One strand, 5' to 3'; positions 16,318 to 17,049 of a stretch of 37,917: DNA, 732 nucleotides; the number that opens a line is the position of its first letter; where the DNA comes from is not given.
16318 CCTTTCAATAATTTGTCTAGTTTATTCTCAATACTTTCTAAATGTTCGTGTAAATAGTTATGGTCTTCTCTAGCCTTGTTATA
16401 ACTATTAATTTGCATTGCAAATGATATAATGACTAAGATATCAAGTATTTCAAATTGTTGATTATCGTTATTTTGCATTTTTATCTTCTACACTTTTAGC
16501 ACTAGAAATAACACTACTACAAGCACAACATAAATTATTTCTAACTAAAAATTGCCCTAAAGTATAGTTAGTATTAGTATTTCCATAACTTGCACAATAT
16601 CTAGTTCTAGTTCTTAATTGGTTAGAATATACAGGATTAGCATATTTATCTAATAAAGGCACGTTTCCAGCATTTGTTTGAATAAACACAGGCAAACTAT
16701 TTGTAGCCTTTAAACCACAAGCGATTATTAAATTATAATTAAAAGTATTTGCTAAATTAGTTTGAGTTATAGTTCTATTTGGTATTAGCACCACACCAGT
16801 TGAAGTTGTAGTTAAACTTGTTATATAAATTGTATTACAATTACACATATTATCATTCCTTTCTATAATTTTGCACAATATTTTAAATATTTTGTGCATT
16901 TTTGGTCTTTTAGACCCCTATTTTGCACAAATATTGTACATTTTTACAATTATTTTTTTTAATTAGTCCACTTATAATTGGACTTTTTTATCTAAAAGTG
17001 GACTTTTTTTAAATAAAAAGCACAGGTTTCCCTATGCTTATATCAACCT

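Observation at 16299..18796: Accessory cassette of cysteine-rich, glycine-rich and Q/N-rich proteins with its own sigma-region-4-like regulator, splitting the lysis region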

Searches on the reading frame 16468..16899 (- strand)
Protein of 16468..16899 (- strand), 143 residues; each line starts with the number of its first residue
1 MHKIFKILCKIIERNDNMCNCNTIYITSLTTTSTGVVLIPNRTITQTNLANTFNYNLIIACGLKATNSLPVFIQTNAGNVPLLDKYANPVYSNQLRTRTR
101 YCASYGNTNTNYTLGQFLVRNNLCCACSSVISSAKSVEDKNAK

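Call 6: search_protein_families(library=pfam, max_evalue=0.1, proteins=[window:16468-16899:-])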
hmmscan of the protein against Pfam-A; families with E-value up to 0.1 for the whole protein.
window:16468-16899:- (143 aa): 0 families

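Call 7: search_protein_families(library=phrogs, max_evalue=0.1, proteins=[window:16468-16899:-])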
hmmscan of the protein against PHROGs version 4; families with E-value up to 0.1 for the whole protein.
window:16468-16899:- (143 aa): 1 family
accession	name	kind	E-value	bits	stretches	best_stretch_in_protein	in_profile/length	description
phrog_31654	-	unknown function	0.00024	22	1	19-122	19-119/141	-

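Call 14: search_dna_similar(query=window:16468-16899:-, collection=phages, mode=protein, max_rows=40, max_evalue=0.01)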
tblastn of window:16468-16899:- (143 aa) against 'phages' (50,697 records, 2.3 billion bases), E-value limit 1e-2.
No match.
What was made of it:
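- Tried and rejected: tblastn of D against the phage records: no match (call 14).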

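Call 19: search_protein_families(library=ncbifam, max_evalue=0.1, proteins=[window:16468-16899:-])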
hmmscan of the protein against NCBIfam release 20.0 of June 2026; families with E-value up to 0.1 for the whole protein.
window:16468-16899:- (143 aa): 0 families

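Call 23: find_homologous_proteins(query=window:16468-16848:-)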
Query window:16468-16848:- (126 aa): 102 proteins with E <= 0.001 among 103 candidates.
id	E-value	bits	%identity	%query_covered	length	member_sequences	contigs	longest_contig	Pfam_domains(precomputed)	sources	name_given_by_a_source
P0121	1.9e-71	255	95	100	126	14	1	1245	-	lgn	-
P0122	2.5e-71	255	95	100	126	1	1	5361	-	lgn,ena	-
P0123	3.5e-71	255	94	100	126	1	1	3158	-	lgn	-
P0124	6.4e-71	254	94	100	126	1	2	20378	-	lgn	-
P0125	8.8e-71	253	93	100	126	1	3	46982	-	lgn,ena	-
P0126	9.2e-71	253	94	100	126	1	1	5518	-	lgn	-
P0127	1.7e-70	252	93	100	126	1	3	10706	-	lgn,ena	-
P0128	1.8e-70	252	93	100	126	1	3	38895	-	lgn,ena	-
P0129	3.8e-70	251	93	100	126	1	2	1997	-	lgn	-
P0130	9.3e-70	250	92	100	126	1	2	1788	-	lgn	-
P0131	9.9e-70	250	93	100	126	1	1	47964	-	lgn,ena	-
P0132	1.4e-69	249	94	100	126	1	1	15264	-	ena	-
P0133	1.5e-69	249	92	100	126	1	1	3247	-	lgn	-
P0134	1.7e-69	249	94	100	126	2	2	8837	-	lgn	-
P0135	5.2e-69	248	92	100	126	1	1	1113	-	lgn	-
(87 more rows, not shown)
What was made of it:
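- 16468..16848 (-): Gene D (126 aa): beta-sandwich with Cys at both ends (MCNCN..., ...LCCAC). 102 close homologues (call 23).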

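Call 34: predict_structure(alignment_id=A2)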
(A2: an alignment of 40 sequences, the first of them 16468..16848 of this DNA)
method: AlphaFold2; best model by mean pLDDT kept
length: 126 residues; sequences in the alignment: 40
mean_pLDDT: 78.4   pTM: 0.70
mean pLDDT of the five models: 78.4, 78.0, 77.2, 75.2, 71.9
residues with pLDDT >= 90: 38; 70-90: 62; 50-70: 4; < 50: 22
segments of 3 or more residues with pLDDT < 50: 1-3, 108-126
pLDDT, mean of each block of 10 residues (from residue 1): 73 91 88 78 86 92 90 88 85 81 69 40 42
secondary structure, 60 per line:
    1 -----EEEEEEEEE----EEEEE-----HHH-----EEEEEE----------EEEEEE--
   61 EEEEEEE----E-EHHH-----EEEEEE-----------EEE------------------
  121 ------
elements in order: E6-14 E19-23 E37-42 E53-58 E61-67 E83-88 E100-102
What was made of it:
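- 16468..16848 (-): AF2 pLDDT 78, pTM 0.70 (call 34).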

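Call 38: fold_search(model_id=the predicted structure, library=pdb)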
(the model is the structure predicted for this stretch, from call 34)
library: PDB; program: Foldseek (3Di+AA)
matches with E <= 10: 76; with E <= 0.001: 0
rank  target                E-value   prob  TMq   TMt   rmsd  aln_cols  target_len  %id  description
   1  4jpb_A                1.1e-01  0.51  0.31  0.30  12.3       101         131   13  The structure of a ternary complex between CheA domains P4 and P5 with CheW and with an unzipped fragment of TM14, a c (released 2013-08-28)
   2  9b45_2                2.5e-01  0.35  0.33  0.16   6.0        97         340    7  Pseudomonas phage Pa193 baseplate complex and tail fiber (released 2024-10-16)
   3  3ur1_A                3.6e-01  0.25  0.29  0.15  12.6       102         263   14  The structure of a ternary complex between CheA domains P4 and P5 with CheW and with a truncated fragment of TM14, a c (released 2012-03-07)
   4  2ch4_A                5.4e-01  0.20  0.29  0.13  11.7        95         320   12  Complex between Bacterial Chemotaxis histidine kinase CheA domains P4 and P5 and receptor-adaptor protein CheW (released 2006-04-18)
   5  6t8h_A                8.6e-01  0.16  0.27  0.11   7.0        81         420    9  Cryo-EM structure of the DNA-bound PolD-PCNA processive complex from P. abyssi (released 2020-03-04)
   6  2fl8_A                1.1e+00  0.11  0.31  0.15  14.4       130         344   12  Fitting of the gp10 trimer structure into the cryoEM map of the bacteriophage T4 baseplate in the hexagonal conformati (released 2006-04-04)
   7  2plj_A                2.2e+00  0.12  0.31  0.13   7.7        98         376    8  Crystal structure of lysine/ornithine decarboxylase complexed with putrescine from Vibrio vulnificus (released 2007-07-10)
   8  6nb3_B                2.2e+00  0.01  0.14  0.03  20.7       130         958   20  MERS-CoV complex with human neutralizing LCA60 antibody Fab fragment (state 1) (released 2019-02-06)
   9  2plk_B                2.3e+00  0.10  0.31  0.13   9.1       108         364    6  Crystal structure of lysine/ornithine decarboxylase complexed with cadaverine from Vibrio vulnificus (released 2007-07-10)
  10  1ko0                  2.5e+00  0.10  0.28  0.10   6.7        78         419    4  Crystal Structure of a D,L-lysine complex of diaminopimelate decarboxylase (released 2003-11-11)
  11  2ch4_W                2.5e+00  0.04  0.21  0.19  11.0       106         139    5  Complex between Bacterial Chemotaxis histidine kinase CheA domains P4 and P5 and receptor-adaptor protein CheW (released 2006-04-18)
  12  5t6l_G                2.5e+00  0.02  0.13  0.11  10.1        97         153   12  Crystal structure of 10E8 Fab in complex with the MPER epitope scaffold T117v2 (released 2017-03-08)
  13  2plj_B                2.8e+00  0.10  0.30  0.13   7.5       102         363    7  Crystal structure of lysine/ornithine decarboxylase complexed with putrescine from Vibrio vulnificus (released 2007-07-10)
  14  7ru7                  2.8e+00  0.08  0.29  0.12   6.2        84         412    8  Crystal structure of BtrK, a decarboxylase involved in butirosin biosynthesis (released 2022-08-17)
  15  8j6k_B                3.1e+00  0.06  0.18  0.17   8.1        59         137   10  Crystal structure of pro-interleukin-18 and caspase-4 complex (released 2023-11-29)
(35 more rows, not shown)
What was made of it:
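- On BclA_C (PF18573) / TNF-C1q-like: Foldseek PDB best E=0.11 (call 38).
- Tried and rejected: Foldseek of the D model against PDB: nothing significant (call 38).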

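Call 41: search_solved_structures(query=A2, max_evalue=1)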
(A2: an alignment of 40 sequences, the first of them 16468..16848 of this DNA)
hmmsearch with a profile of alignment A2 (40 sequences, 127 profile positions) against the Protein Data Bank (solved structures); distinct sequences matched with E-value up to 1: 1.
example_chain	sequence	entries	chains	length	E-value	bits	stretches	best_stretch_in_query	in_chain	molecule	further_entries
4htt_A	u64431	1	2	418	0.45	13.5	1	23-91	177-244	Sec-independent protein translocase protein TatC, Lysozyme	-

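Call 46: fold_search(model_id=the predicted structure, library=viral)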
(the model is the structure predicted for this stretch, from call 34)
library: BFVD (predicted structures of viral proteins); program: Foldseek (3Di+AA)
matches with E <= 10: 208; with E <= 0.001: 13
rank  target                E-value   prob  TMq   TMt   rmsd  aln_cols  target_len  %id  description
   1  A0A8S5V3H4            2.1e-07  1.00  0.69  0.71   4.0       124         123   25  Uncharacterized protein [Myoviridae sp. ctk6V34]
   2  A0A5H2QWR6            5.0e-07  1.00  0.66  0.66   8.0       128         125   23  (no name in the UniProt tables at hand)
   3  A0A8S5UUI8            8.9e-07  1.00  0.60  0.47   5.3       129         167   20  Uncharacterized protein [Myoviridae sp. ctP6q2]
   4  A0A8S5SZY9            9.4e-07  1.00  0.67  0.76   2.6       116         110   18  Uncharacterized protein [Myoviridae sp. ctWb16]
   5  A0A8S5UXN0            1.4e-06  1.00  0.68  0.65  10.8       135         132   21  Uncharacterized protein [Podoviridae sp. ctW0z17]
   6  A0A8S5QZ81            1.5e-04  1.00  0.63  0.65   3.1       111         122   16  Uncharacterized protein [Siphoviridae sp. ctyvQ1]
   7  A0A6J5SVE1            2.2e-04  1.00  0.50  0.14  10.1       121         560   18  Uncharacterized protein (Fragment) [uncultured Caudovirales phage]
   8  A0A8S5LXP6            4.2e-04  1.00  0.53  0.24   3.0        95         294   19  DUF7841 domain-containing protein [CrAss-like virus sp. ctRQZ5]
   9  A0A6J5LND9            5.6e-04  1.00  0.48  0.16   4.1       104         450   15  Uncharacterized protein [uncultured Caudovirales phage]
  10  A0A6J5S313            5.9e-04  1.00  0.54  0.17   5.4       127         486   12  Uncharacterized protein [uncultured Caudovirales phage]
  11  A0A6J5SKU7            5.9e-04  1.00  0.47  0.16   7.3       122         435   16  Uncharacterized protein (Fragment) [uncultured Caudovirales phage]
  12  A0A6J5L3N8            5.9e-04  1.00  0.45  0.16   4.8       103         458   16  Bacteriophage T7 tail fibre protein [uncultured Caudovirales phage]
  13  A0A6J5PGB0            8.0e-04  1.00  0.49  0.19   4.7       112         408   10  Coiled stalk of trimeric autotransporter adhesin [uncultured Caudovirales phage]
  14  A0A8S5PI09            1.1e-03  1.00  0.50  0.10  11.0       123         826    9  Hyaluronidase [Siphoviridae sp. ctL0q1]
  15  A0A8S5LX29            1.3e-03  1.00  0.45  0.14   9.8       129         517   12  Tail-collar fiber protein [Myoviridae sp. ctZgq1]
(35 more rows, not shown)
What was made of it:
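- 16468..16848 (-): BFVD matches to small phage proteins (E about 1e-7) and to C-terminal domains of tail-fibre and collagen-like proteins (E 1e-4 to 1e-3) (call 46).
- On Tail / baseplate accessory proteins: The D model matches C-terminal domains of uncharacterised tail-fibre and collagen-like proteins in BFVD (E 1e-4 to 1e-3, TM about 0.5; call 46).
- The D model resembles the C-terminal domains of tail-fibre and collagen-like proteins (call 46). A D-like domain is fused to DUF7841, which links D and F (call 46). The D model matches C-terminal domains of tail-fibre and collagen-like proteins (call 46).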

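Call 56: search_protein_families(library=padloc, max_evalue=0.1, proteins=[window:16468-16848:-])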
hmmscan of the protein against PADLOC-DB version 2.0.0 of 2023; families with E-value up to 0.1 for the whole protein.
window:16468-16848:- (126 aa): 0 families
